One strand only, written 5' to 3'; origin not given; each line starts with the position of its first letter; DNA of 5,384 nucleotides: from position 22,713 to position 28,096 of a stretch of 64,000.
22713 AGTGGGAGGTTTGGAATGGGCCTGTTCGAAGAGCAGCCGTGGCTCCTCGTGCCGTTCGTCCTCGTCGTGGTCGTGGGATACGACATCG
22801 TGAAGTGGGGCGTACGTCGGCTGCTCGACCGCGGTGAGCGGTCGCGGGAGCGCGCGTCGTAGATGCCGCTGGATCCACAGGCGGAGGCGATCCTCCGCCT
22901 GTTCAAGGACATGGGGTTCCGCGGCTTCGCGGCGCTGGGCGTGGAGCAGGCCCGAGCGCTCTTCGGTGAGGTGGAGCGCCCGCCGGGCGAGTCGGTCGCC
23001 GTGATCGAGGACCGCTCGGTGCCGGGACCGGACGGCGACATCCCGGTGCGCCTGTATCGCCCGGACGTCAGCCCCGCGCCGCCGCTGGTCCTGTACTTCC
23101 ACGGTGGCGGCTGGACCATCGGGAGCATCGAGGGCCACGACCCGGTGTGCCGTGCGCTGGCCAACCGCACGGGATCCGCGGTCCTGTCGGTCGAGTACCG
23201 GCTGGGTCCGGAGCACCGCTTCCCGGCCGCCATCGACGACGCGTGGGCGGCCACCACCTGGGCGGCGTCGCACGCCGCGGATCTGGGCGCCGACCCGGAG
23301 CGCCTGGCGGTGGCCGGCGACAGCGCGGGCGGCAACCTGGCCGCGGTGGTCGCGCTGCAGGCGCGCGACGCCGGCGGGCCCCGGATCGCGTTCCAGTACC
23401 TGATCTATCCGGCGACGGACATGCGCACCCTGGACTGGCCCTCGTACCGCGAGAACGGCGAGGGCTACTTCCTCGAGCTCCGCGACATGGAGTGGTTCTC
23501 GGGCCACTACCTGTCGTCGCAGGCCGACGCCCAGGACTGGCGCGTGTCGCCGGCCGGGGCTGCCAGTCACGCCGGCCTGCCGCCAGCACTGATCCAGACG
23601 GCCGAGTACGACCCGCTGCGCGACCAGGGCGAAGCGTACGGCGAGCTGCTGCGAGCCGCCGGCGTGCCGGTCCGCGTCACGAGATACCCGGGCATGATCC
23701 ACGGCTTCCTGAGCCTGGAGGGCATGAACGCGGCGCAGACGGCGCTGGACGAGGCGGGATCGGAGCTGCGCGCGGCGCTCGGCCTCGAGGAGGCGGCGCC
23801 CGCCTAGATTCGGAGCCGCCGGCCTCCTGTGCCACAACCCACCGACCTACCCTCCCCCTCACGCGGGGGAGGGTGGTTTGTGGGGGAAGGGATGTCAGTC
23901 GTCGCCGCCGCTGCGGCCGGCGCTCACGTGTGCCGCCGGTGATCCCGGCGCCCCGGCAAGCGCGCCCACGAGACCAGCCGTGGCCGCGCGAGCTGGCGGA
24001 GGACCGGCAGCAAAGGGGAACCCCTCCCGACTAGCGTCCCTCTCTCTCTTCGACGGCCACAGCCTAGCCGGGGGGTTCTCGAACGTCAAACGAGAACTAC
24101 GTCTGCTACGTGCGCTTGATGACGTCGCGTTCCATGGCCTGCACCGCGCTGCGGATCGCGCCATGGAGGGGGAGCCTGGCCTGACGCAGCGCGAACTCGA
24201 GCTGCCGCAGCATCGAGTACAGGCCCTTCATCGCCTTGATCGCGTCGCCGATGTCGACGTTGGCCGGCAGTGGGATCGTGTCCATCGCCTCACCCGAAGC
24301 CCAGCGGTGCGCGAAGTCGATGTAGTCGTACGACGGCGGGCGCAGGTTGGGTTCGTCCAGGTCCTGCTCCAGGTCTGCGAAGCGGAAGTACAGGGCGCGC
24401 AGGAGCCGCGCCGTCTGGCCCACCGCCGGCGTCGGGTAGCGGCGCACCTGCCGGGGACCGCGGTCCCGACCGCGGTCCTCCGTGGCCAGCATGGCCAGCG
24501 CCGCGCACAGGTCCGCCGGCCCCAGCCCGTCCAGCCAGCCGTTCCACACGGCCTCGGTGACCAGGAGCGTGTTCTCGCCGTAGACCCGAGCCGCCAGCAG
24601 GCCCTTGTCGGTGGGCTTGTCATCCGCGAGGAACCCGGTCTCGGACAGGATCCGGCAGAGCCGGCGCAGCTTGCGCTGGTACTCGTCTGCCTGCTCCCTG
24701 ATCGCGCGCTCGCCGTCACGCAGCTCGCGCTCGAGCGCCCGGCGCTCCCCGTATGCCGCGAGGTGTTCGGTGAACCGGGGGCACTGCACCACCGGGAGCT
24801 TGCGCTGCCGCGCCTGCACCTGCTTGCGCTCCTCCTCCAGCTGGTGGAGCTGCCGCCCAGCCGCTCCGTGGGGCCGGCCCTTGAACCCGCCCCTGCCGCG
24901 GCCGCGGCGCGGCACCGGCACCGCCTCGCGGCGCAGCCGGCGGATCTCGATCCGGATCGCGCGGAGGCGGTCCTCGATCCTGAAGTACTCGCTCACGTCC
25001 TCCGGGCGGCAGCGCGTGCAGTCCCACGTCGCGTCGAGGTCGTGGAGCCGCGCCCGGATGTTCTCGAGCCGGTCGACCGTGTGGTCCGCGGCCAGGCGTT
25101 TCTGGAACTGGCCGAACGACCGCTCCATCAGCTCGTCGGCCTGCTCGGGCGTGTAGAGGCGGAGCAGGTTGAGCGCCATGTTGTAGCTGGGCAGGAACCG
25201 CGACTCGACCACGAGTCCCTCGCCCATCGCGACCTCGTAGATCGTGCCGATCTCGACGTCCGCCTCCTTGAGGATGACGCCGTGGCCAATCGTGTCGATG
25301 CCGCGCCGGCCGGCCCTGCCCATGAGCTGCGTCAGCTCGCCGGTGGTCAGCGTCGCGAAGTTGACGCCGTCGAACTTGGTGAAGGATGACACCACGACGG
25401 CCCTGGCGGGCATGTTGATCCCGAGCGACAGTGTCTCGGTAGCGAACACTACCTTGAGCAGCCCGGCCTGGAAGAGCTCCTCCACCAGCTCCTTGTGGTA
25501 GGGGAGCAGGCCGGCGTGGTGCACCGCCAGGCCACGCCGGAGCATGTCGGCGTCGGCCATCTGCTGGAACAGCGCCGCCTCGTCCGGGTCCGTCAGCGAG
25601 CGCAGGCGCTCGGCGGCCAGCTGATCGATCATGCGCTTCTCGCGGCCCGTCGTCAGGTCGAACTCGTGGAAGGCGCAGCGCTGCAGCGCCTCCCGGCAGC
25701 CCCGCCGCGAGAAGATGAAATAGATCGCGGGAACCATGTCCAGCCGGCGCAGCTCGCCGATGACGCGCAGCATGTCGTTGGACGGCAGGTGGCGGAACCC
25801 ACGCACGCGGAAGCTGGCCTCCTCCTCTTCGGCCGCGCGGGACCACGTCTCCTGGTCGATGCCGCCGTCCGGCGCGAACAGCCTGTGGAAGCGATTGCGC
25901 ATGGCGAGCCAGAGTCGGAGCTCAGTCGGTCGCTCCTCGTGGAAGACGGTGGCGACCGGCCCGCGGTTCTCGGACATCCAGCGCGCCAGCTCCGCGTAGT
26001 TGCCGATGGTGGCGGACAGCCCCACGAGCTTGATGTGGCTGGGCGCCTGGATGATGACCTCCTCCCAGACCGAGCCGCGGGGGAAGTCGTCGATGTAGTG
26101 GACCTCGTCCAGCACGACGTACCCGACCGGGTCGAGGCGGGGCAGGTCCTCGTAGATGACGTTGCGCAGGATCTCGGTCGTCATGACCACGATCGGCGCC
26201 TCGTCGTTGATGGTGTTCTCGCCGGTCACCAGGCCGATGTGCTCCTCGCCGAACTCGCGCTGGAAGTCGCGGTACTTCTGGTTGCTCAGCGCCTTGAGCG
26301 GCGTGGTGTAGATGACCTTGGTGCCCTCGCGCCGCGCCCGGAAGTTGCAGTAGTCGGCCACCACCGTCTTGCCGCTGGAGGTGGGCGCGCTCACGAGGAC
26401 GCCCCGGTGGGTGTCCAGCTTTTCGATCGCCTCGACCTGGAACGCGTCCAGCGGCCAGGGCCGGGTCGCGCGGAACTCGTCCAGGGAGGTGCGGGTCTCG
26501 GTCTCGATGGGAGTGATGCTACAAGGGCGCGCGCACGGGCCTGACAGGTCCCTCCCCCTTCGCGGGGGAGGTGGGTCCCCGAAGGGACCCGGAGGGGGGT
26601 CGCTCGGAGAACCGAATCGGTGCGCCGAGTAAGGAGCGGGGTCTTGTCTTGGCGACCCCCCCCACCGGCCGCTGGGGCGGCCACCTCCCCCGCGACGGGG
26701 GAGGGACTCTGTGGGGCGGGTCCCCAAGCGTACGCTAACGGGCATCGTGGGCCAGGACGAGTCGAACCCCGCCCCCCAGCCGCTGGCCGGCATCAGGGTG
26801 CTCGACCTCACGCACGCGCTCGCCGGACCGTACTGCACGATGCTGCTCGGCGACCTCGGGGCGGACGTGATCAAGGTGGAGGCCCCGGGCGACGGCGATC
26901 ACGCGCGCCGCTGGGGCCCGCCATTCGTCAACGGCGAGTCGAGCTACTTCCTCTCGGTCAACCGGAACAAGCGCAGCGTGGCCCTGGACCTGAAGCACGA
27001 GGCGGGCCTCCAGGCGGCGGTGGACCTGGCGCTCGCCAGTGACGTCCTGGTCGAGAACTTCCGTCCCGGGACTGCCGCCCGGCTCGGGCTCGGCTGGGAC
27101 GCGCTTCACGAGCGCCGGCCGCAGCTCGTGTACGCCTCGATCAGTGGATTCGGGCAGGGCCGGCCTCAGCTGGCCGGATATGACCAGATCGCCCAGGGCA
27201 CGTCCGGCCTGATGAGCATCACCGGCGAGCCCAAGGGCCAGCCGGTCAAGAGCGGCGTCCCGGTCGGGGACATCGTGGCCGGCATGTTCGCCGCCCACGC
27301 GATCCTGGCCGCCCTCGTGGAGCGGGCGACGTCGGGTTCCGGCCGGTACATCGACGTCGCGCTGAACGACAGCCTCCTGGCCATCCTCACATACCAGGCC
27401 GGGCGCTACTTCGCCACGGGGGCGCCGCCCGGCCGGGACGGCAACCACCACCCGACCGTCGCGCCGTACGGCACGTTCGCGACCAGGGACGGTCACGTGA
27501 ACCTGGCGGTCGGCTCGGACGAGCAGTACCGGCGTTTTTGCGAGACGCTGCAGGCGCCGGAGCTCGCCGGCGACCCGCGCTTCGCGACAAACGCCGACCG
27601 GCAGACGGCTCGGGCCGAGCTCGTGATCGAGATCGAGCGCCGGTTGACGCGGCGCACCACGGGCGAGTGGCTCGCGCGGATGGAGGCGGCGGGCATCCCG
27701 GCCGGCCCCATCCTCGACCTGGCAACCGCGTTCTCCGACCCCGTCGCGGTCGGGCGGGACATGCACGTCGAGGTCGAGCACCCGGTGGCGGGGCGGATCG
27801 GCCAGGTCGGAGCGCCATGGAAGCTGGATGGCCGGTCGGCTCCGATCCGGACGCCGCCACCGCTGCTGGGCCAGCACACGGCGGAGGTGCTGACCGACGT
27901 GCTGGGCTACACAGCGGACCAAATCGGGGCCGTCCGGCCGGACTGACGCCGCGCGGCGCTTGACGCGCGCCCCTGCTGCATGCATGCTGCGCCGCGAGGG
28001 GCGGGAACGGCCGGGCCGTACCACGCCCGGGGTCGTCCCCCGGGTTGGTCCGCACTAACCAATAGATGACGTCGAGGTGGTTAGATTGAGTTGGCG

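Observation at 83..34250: Family of GC-rich mosaic hairpin elements (core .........-loop-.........) at seven loci, with covarying stems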

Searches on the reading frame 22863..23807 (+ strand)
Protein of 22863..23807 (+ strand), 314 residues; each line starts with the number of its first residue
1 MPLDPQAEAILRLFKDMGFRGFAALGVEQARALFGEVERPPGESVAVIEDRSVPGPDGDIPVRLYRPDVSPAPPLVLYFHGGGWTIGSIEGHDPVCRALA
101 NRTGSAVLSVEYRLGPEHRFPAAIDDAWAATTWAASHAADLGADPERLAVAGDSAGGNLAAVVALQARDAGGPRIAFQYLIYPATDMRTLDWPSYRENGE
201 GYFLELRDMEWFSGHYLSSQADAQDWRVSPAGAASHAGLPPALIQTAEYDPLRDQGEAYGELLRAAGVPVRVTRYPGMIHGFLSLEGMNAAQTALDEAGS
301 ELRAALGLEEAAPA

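Call 15: search_protein_families(library=pfam, proteins=[window:22863-23807:+])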
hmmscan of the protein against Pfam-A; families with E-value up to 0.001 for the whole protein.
window:22863-23807:+ (314 aa): 4 families
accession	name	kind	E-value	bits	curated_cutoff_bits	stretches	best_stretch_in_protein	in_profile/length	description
PF07859.19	Abhydrolase_3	-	2.9e-81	272.7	25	1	76-283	1-209/210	alpha/beta hydrolase fold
PF20434.5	BD-FAE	-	1.7e-21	77.2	26.8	1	64-168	3-111/215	BD-FAE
PF00135.34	COesterase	-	2.3e-08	33.9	27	1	70-167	100-204/515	Carboxylesterase family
PF00326.27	Peptidase_S9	-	5e-06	26.6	22.6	1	98-284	18-191/213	Prolyl oligopeptidase family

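Call 16: find_encoding_contigs(protein=window:22863-23807:+, flank=3000, max_places=4)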
Protein window:22863-23807:+ (314 aa): 3 contigs read that carry it; 3 places shown.
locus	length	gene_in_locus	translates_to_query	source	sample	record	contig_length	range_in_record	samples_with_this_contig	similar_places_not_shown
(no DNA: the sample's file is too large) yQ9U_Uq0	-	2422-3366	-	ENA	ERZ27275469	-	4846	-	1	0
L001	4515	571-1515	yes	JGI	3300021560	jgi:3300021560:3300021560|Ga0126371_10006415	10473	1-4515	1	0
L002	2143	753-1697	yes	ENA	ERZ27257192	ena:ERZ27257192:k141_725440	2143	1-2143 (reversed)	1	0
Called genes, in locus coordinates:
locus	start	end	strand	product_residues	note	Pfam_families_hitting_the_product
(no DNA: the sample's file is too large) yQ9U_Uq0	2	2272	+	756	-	?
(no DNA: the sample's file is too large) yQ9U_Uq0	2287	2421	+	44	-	-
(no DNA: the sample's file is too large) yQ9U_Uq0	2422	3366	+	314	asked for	PF00135:COesterase, PF20434:BD-FAE, PF07859:Abhydrolase_3, PF00326:Peptidase_S9 (weak)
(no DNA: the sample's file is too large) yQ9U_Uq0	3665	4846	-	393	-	?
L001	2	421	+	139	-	?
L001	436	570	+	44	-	-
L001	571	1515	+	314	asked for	PF00135:COesterase, PF20434:BD-FAE, PF07859:Abhydrolase_3, PF00326:Peptidase_S9 (weak)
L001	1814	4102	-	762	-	PF00270:DEAD, PF04851:ResIII, PF22527:DEXQc_Suv3 (weak), PF00271:Helicase_C (weak), PF21408:MTR4-like_stalk (weak), PF08148:DSHCT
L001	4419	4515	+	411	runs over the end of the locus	PF02515:CoA_transf_3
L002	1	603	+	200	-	?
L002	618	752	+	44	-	-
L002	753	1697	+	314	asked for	PF00135:COesterase, PF20434:BD-FAE, PF07859:Abhydrolase_3, PF00326:Peptidase_S9 (weak)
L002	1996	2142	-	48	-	?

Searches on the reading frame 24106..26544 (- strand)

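Call 15: search_protein_families(library=pfam, proteins=[window:24106-26544:-])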
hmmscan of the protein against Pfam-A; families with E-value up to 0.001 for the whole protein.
window:24106-26544:- (812 aa): 6 families
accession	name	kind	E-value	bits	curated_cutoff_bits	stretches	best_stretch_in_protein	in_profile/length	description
PF00270.35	DEAD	-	1.4e-24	87.2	26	1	35-182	3-163/167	DEAD/DEAH box helicase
PF08148.17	DSHCT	-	2.6e-22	79.9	22.7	1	641-809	1-170/172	DSHCT (NUC185) domain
PF04851.21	ResIII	-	3.8e-13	50.1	22.5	1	34-180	6-162/164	Type III restriction enzyme, res subunit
PF22527.2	DEXQc_Suv3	-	5.6e-08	32.9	27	1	51-181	18-136/154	DEXQ-box helicase domain of Suv3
PF21408.2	MTR4-like_stalk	-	1.2e-06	29.1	24.2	1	471-536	2-61/64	Exosome RNA helicase MTR4-like, stalk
PF00271.37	Helicase_C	-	1.6e-06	28.7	23.5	1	338-415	41-110/110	Helicase conserved C-terminal domain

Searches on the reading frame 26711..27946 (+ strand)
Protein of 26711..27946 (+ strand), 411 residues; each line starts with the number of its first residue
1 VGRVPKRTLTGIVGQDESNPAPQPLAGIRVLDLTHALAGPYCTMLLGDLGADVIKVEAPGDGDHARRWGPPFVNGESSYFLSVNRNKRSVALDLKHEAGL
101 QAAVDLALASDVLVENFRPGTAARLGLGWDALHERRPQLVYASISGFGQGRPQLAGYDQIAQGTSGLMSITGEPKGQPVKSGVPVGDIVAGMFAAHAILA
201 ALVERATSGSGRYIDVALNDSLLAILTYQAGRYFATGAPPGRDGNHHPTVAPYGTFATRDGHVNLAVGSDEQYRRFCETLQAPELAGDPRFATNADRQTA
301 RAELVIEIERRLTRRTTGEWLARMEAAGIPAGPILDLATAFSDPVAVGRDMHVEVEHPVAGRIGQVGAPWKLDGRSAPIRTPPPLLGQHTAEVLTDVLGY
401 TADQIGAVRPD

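Call 15: search_protein_families(library=pfam, proteins=[window:26711-27946:+])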
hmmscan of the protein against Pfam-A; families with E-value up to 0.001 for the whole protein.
window:26711-27946:+ (411 aa): 1 family
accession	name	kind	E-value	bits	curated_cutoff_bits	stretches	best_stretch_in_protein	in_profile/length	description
PF02515.22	CoA_transf_3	-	1.9e-128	429.1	23.3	1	25-390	1-366/366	CoA-transferase family III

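Call 69: find_related_loci(query=window:26711-27946:+, collection=metagenome_contigs, flank=1500)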
Query window:26711-27946:+ (411 aa) in metagenome_contigs; peptide patterns used: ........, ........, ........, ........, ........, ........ (x = any residue, [..] = any of these).
599 stretches matched a pattern (row limit reached: there are more); 457 encode a relative of the query (tblastn E <= 1e-3); the best 80 are kept; 80 distinct loci.
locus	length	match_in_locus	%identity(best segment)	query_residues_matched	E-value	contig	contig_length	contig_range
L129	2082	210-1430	87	5-411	0e+0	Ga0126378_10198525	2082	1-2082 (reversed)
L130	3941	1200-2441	84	5-411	0e+0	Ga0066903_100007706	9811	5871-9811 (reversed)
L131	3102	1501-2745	84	5-411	0e+0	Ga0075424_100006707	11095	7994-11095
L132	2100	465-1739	81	5-411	0e+0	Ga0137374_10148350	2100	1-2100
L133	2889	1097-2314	83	8-411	0e+0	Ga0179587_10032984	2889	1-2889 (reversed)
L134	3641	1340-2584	78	4-411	0e+0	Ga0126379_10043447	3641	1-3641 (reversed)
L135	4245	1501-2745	80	4-411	0e+0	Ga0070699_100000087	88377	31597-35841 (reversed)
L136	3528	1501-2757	78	4-411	0e+0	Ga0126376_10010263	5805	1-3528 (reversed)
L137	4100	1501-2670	83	22-411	0e+0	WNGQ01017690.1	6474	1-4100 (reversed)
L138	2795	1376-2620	79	4-411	0e+0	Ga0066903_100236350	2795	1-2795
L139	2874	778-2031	78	5-411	0e+0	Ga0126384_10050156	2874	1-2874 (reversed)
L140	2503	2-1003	87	78-411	0e+0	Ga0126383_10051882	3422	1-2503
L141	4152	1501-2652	72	17-400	0e+0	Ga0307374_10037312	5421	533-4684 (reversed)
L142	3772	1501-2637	74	22-400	0e+0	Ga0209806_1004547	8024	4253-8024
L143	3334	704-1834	74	24-400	0e+0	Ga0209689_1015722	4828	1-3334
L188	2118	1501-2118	85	3-208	7e-118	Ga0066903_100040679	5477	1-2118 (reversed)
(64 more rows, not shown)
